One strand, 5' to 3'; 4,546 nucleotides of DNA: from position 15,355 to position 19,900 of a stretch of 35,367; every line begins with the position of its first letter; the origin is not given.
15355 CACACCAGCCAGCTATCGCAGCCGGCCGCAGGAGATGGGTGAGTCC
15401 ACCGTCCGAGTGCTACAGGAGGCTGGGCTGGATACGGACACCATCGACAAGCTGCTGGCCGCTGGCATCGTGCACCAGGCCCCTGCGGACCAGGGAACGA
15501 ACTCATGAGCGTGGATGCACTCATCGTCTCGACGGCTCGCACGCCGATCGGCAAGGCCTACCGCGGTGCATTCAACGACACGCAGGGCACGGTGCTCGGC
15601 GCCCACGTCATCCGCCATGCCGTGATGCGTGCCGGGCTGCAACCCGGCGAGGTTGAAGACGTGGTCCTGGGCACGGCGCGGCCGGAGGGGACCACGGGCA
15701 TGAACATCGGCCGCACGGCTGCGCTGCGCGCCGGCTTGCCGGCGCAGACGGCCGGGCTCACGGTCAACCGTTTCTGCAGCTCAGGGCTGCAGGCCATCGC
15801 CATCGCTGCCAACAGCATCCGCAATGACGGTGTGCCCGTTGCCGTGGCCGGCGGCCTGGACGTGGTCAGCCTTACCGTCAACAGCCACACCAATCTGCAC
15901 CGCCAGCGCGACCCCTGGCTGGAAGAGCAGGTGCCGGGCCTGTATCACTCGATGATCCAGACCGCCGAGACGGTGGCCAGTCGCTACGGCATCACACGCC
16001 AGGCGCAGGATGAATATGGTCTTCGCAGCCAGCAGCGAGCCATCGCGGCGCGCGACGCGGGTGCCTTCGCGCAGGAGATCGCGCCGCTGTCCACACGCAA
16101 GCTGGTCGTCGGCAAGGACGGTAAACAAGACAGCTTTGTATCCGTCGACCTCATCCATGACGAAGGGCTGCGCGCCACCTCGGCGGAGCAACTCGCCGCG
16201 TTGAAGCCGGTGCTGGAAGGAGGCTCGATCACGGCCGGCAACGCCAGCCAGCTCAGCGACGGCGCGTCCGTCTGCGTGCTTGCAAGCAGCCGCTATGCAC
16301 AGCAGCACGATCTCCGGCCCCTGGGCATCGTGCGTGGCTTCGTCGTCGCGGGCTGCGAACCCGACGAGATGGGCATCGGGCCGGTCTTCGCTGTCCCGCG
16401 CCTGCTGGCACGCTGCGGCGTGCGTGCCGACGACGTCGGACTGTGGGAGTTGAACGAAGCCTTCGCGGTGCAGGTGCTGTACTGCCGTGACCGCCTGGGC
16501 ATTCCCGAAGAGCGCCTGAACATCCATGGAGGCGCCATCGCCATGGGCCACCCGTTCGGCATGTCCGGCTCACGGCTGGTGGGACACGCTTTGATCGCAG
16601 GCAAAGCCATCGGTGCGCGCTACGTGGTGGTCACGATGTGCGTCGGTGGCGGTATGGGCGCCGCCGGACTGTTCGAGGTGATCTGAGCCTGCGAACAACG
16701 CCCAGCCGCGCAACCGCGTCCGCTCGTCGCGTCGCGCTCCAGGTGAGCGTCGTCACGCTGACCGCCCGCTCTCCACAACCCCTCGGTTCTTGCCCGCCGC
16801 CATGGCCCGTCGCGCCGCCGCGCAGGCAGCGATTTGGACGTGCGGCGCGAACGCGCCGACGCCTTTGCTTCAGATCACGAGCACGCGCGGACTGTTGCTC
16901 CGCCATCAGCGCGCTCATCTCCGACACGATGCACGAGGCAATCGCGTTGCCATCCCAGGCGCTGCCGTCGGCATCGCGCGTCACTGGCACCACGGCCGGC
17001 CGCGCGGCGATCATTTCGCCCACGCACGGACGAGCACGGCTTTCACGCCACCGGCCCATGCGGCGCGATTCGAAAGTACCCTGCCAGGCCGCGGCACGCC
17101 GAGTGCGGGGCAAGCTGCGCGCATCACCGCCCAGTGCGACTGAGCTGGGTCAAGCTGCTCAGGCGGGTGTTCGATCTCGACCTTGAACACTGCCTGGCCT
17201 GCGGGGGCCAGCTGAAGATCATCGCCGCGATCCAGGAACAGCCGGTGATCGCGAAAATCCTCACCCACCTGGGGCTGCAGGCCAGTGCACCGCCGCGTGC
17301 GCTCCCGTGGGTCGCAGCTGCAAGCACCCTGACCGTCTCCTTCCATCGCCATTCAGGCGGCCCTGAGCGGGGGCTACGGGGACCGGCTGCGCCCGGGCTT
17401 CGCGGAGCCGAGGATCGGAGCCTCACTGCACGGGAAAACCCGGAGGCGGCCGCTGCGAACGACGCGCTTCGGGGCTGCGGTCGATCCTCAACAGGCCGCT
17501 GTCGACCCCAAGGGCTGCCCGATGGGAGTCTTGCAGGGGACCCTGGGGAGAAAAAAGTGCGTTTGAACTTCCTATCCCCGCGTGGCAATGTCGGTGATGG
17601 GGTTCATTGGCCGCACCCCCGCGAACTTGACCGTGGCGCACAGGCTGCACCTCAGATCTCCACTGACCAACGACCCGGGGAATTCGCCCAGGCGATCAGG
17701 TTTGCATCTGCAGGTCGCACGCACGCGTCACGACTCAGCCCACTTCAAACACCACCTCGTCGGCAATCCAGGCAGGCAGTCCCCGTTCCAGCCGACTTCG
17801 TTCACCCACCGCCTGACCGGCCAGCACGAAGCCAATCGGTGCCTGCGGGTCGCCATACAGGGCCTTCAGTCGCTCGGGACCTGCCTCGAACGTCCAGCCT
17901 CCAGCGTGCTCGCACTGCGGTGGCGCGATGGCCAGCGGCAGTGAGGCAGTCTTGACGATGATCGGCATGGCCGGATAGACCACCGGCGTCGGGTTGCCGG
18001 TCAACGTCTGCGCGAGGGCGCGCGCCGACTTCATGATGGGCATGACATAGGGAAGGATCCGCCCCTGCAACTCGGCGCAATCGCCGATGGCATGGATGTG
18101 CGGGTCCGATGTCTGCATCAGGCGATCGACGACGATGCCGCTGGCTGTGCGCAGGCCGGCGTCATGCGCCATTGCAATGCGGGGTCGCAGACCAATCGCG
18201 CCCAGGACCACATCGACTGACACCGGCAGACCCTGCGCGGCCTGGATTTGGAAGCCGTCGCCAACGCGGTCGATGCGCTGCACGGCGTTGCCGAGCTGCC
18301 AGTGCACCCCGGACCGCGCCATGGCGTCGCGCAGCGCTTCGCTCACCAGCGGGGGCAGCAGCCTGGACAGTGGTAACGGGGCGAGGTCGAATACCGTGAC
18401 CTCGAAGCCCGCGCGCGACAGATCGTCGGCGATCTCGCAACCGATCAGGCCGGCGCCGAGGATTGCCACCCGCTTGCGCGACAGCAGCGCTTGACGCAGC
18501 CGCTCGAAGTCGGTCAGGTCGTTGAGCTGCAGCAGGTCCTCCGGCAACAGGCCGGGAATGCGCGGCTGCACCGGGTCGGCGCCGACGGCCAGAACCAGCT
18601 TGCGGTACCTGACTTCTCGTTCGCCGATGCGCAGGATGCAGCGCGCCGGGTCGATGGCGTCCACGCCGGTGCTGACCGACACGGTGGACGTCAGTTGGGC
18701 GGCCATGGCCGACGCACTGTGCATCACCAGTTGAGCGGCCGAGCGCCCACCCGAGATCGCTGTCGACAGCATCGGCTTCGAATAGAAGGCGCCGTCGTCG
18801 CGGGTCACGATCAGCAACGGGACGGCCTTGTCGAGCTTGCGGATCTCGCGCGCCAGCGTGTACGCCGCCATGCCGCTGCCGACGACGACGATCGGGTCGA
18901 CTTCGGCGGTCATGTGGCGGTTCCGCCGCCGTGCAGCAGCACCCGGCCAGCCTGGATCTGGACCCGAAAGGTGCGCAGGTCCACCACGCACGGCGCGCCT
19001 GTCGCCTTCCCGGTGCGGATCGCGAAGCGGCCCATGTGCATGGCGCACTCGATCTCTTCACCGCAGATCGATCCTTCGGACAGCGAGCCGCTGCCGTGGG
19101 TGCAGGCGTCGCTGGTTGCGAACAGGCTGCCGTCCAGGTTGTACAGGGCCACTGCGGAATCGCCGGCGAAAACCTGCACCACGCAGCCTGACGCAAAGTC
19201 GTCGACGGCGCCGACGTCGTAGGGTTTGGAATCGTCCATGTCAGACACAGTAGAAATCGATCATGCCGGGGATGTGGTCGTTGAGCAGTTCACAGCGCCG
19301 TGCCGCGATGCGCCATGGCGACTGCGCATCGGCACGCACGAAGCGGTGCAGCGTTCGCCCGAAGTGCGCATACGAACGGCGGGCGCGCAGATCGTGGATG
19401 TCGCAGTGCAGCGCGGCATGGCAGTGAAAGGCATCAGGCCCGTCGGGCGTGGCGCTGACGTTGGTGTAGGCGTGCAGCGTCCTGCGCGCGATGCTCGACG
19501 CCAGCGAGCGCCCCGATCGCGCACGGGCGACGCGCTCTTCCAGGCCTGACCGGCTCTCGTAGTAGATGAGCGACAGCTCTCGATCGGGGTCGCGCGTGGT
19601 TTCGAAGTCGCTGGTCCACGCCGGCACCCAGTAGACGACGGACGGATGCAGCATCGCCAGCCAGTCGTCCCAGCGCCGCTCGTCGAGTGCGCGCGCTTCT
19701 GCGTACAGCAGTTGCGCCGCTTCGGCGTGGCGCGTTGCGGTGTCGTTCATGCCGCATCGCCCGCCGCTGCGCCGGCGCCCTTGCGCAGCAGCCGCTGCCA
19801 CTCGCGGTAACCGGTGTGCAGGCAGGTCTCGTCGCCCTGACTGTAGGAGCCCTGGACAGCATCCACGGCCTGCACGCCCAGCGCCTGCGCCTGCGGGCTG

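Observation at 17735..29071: Eleven-gene, translationally coupled Rieske-oxygenase operon of unassigned substrate under a divergent IclR regulator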

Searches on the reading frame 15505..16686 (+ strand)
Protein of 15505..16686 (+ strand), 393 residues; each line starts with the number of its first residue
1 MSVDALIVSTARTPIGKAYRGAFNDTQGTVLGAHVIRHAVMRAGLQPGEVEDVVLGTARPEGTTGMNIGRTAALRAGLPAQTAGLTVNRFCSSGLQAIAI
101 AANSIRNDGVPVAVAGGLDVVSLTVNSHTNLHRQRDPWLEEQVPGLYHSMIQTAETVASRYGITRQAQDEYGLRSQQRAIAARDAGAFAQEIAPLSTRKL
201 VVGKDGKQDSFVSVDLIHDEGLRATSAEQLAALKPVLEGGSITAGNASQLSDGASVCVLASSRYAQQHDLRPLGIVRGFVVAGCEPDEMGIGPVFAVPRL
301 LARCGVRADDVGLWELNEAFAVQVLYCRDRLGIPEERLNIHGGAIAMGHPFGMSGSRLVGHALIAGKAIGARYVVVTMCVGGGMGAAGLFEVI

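Call 18: search_protein_families(library=pfam, proteins=[window:15505-16686:+])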
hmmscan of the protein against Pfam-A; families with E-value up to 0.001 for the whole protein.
window:15505-16686:+ (393 aa): 3 families
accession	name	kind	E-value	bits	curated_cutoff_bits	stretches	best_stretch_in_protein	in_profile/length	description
PF00108.29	Thiolase_N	-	2.7e-57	194.6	26.4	1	6-261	2-258/260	Thiolase, N-terminal domain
PF02803.24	Thiolase_C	-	1.8e-39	134.6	27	1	271-391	2-122/123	Thiolase, C-terminal domain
PF00109.32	ketoacyl-synt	-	8.8e-05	22.7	20.8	1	86-121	169-204/252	Beta-ketoacyl synthase, N-terminal domain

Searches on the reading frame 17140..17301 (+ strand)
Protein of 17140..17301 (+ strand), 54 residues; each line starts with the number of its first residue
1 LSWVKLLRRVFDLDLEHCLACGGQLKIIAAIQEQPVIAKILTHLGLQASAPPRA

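Call 76: search_dna_similar(query=window:17140-17301:+, collection=plasmids, mode=protein, max_rows=8)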
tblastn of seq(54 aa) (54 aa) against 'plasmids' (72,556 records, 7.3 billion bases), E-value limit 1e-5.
The search stops at 5000 records and this limit was reached: more records match than are counted here, and every count below describes the 5000 best-scoring records only.
Records with a match: at least 5000; places in all: 7399; records where one place covers at least 80% of the query: 4978.
Best place of each record, by identity: 60-80% 1; <60% 4999.
By first word of the organism name: Escherichia 1664; Klebsiella 1417; Salmonella 682; Enterobacter 277; Acinetobacter 226; Citrobacter 174; Pseudomonas 88; Providencia 82; Shigella 73; Vibrio 57; and 38 more.
By predicted mobility (MOB-suite, as given by PLSDB): conjugative 3694; non-mobilizable 704; mobilizable 602.
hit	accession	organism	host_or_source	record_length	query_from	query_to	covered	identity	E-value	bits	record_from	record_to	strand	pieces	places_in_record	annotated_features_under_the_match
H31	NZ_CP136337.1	Piscinibacter gummiphilus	single cell,soil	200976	5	54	93%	66.7%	3e-14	71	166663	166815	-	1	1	hypothetical protein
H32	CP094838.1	Acinetobacter schindleri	mixed culture,chicken fecal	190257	1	53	98%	45.5%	2e-8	54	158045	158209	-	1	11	transposase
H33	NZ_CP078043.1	Acinetobacter junii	whole organism,washroom sink in ...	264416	2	48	87%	48.9%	2e-8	54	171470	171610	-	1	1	none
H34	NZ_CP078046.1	Acinetobacter lwoffii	whole organism,bedside rail in hospital ...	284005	2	48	87%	48.9%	2e-8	54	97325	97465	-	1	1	none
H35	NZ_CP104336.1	Acinetobacter baumannii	Homo sapiens,blood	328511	2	48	87%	48.9%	2e-8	54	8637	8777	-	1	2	none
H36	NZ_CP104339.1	Acinetobacter baumannii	Homo sapiens,Wound/Abscess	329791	2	48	87%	48.9%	2e-8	54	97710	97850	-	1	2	none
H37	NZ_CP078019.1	Acinetobacter junii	whole organism,washroom sink in ...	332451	2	48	87%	48.9%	2e-8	54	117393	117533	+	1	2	none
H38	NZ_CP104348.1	Acinetobacter baumannii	Homo sapiens,sputum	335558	2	48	87%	48.9%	2e-8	54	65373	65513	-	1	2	none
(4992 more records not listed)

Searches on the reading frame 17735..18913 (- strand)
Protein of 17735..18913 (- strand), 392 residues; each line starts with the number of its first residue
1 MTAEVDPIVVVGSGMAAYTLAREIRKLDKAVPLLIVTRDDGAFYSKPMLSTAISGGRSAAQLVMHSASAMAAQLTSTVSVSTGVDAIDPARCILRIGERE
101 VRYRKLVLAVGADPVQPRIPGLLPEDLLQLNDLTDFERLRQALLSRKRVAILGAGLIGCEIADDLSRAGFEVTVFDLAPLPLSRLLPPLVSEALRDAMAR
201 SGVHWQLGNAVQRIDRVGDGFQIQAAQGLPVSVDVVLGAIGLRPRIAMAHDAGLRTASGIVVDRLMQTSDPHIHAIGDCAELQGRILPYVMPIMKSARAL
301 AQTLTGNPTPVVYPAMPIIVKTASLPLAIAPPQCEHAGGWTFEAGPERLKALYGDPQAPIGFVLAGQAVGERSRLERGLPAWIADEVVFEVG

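Call 18: search_protein_families(library=pfam, proteins=[window:17735-18913:-])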
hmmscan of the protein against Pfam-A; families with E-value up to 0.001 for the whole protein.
window:17735-18913:- (392 aa): 9 families
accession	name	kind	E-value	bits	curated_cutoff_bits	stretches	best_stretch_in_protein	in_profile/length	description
PF07992.20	Pyr_redox_2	-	5.9e-53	180.6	26.1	1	8-283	3-278/291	Pyridine nucleotide-disulphide oxidoreductase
PF18113.7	Rbx_binding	-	1.6e-16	60.3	22.1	1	310-377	1-69/71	Rubredoxin binding C-terminal domain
PF00070.33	Pyr_redox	-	3.1e-15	56.9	22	1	148-220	1-72/82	Pyridine nucleotide-disulphide oxidoreductase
PF13450.12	NAD_binding_8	-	2.7e-06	28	21.9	0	151-178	1-28/68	NAD(P)-binding Rossmann-like domain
PF00899.27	ThiF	-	6.3e-06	26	28.1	1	131-174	6-49/238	ThiF family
PF01266.30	DAO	-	1.2e-05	25.5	27.9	0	148-176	1-29/353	FAD dependent oxidoreductase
PF13434.12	Lys_Orn_oxgnase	-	2.2e-05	24.2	21.3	0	98-168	143-210/339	L-lysine 6-monooxygenase/L-ornithine 5-monooxygenase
PF13738.12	Pyr_redox_3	-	3.2e-05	23.8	30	1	101-254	123-279/305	Pyridine nucleotide-disulphide oxidoreductase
PF02737.24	3HCDH_N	-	0.00031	21.1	22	1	149-185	2-38/180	3-hydroxyacyl-CoA dehydrogenase, NAD binding domain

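Call 58: search_protein_families(library=ncbifam, proteins=[window:17735-18913:-], max_evalue=0.00001)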
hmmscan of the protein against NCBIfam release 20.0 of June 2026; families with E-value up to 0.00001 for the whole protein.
window:17735-18913:- (392 aa): 42 families (the best 25 are shown)
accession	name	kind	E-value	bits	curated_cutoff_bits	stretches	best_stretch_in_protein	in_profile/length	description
NF003437.0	PRK04965.1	equivalog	8.8e-97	324.5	392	1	6-371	3-367/378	NADH:flavorubredoxin reductase NorW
NF045765.1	PhenlGlyoxDHPadH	equivalog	1.7e-43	149.1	475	1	9-282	6-279/416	NADH-dependent phenylglyoxylate dehydrogenase subunit epsilon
NF042949.2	3PPDioc_HcaD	equivalog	6.3e-43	147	450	1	8-281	4-277/386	3-phenylpropionate/cinnamic acid dioxygenase ferredoxin--NAD(+) reductase subunit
TIGR02374.1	nitri_red_nirB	equivalog_domain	3e-42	145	578.35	1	8-308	1-306/794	nitrite reductase large subunit NirB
NF041682.1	ant_diox_AndAa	equivalog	1.1e-37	129.8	650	1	6-280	4-279/406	anthranilate 1,2-dioxygenase system ferredoxin--NAD(+) reductase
NF007286.0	PRK09754.1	equivalog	1.1e-33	116.6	447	1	8-280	6-277/400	phenylpropionate dioxygenase ferredoxin reductase subunit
TIGR03385.1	CoA_CoA_reduc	equivalog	2.7e-28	98.9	578.8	1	8-307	2-316/439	CoA-disulfide reductase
NF046103.1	NOXase_Strep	equivalog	9.2e-28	97.4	600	1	65-282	59-283/442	H2O-forming NADH oxidase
NF011565.0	PRK14989.1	subfamily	2e-27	95.7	883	1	9-307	7-310/847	nitrite reductase large subunit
NF007123.0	PRK09564.1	equivalog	1.7e-26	92.9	458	1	8-287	3-291/444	CoA-disulfide reductase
TIGR01350.1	lipoamide_DH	equivalog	5.7e-22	78.1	408.8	1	99-320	128-346/461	dihydrolipoyl dehydrogenase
NF004991.0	PRK06370.1-3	subfamily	1.1e-21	77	620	1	77-280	140-342/509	FAD-containing oxidoreductase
TIGR02053.1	MerA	equivalog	8.7e-21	74.4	454.45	1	94-281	119-309/465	mercury(II) reductase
NF004776.0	PRK06116.1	equivalog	2.5e-20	72.9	480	1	94-306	123-327/450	glutathione-disulfide reductase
NF004943.0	PRK06292.2-1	equivalog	8.7e-19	67.6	432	1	98-312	127-336/456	dihydrolipoyl dehydrogenase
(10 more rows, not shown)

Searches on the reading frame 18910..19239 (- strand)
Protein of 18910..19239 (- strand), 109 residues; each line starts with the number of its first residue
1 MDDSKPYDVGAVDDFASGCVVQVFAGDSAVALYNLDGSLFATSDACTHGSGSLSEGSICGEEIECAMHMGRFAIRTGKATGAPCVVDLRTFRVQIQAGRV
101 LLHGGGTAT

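Call 5: search_protein_families(library=pfam, proteins=[window:18910-19239:-])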
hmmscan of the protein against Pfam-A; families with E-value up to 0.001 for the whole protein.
window:18910-19239:- (109 aa): 2 families
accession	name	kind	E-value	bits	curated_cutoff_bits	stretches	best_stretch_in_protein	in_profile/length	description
PF00355.32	Rieske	-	2e-16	60.1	20.3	1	6-91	2-87/88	Rieske [2Fe-2S] domain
PF13806.12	Rieske_2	-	1.4e-07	31.8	27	1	9-101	5-102/104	Rieske-like [2Fe-2S] domain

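Call 6: search_protein_families(library=ncbifam, proteins=[window:18910-19239:-])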
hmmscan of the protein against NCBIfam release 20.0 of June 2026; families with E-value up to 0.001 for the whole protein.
window:18910-19239:- (109 aa): 7 families
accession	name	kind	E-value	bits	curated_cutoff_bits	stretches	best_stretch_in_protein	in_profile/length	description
NF041683.1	ant_diox_AndAb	equivalog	4.5e-23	81.4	150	1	7-102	3-98/100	anthranilate 1,2-dioxygenase ferredoxin subunit AndAb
NF007422.0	PRK09965.1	equivalog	1.3e-22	79.8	113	1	9-103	6-99/106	bifunctional 3-phenylpropionate/cinnamic acid dioxygenase ferredoxin subunit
NF042948.2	3PPDioc_HcaC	equivalog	7.4e-20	71.2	150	1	10-101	7-99/105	3-phenylpropionate/cinnamic acid dioxygenase ferredoxin subunit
TIGR02377.1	MocE_fam_FeS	subfamily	2.5e-17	62.8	136.15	1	16-102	12-99/101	MocE family 2Fe-2S type ferredoxin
TIGR02378.1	nirD_assim_sml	equivalog_domain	2.7e-12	46.7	74.65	1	8-103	4-104/105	nitrite reductase small subunit NirD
NF041174.1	SDX_Thmprot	equivalog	0.00012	22.2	170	1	25-85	22-82/109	sulredoxin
NF052579.1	BetMthstMoxSdmAMthl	equivalog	0.00043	19.4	600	1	15-73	27-86/351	4beta-methylsterol monooxygenase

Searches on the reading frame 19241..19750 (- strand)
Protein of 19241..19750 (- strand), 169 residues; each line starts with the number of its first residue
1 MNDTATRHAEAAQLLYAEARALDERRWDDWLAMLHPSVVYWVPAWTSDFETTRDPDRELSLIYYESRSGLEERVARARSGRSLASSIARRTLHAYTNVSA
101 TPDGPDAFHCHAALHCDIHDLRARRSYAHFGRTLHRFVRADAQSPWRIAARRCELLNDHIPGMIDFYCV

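Call 5: search_protein_families(library=pfam, proteins=[window:19241-19750:-])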
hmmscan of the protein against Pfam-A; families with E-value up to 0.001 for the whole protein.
window:19241-19750:- (169 aa): 2 families
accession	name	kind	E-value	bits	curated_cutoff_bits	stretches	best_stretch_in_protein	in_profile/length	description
PF00866.24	Ring_hydroxyl_B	-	4e-32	111.7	27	1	18-161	2-143/144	Ring hydroxylating beta subunit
PF13577.12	SnoaL_4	-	2.2e-06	28.1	24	1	6-152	4-126/126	SnoaL-like domain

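Call 6: search_protein_families(library=ncbifam, proteins=[window:19241-19750:-])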
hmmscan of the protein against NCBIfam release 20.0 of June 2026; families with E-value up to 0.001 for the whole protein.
window:19241-19750:- (169 aa): 4 families
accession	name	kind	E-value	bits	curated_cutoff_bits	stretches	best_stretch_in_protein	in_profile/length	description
TIGR03232.1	benzo_1_2_benB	equivalog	1.2e-30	106.5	225.55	1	13-168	3-154/155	benzoate 1,2-dioxygenase small subunit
TIGR03231.1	anthran_1_2_B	equivalog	2.4e-27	96.1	213.5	1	12-168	2-154/155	anthranilate 1,2-dioxygenase small subunit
NF007479.0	PRK10069.1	subfamily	4.3e-15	56.2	145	1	5-153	18-169/185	3-phenylpropionate/cinnamic acid dioxygenase subunit beta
NF042947.1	3PPDioc_HcaF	equivalog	1.3e-14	54.4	230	1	8-155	9-158/172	3-phenylpropionate/cinnamic acid dioxygenase subunit beta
